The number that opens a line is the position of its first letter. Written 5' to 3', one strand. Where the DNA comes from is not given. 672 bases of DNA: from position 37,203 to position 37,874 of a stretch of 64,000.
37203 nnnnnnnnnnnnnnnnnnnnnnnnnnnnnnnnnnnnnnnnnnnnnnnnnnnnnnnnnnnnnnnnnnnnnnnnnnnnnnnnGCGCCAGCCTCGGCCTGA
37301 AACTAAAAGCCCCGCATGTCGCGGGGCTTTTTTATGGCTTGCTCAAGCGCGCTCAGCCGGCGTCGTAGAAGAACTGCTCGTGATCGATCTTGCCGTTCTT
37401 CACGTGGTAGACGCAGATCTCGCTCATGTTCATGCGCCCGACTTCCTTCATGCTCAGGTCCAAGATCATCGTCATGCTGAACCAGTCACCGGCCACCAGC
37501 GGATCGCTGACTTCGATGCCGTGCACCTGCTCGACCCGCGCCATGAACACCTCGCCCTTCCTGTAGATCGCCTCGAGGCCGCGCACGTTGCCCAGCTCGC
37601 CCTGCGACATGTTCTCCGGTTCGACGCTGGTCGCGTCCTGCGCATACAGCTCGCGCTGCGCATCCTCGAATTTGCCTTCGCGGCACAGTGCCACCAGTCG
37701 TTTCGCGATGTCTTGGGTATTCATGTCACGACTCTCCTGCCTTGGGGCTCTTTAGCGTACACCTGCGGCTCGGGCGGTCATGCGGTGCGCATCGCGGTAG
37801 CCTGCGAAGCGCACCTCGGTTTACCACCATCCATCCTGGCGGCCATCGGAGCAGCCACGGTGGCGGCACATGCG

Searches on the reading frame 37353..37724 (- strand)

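Call 39: search_protein_families(library=pfam, proteins=[window:37353-37724:-], max_evalue=0.01)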
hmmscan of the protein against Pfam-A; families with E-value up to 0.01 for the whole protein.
window:37353-37724:- (123 aa): 3 families
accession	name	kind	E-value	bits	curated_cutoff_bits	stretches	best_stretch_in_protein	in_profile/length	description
PF20409.4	SnoaL_5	-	1.4e-35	122.8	24.1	1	1-120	1-118/118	SnoaL-like domain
PF12680.13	SnoaL_2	-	0.00073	20.5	27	1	8-113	2-99/102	SnoaL-like domain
PF07366.18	SnoaL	-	0.0015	18.8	28.4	1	37-121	30-118/126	SnoaL-like polyketide cyclase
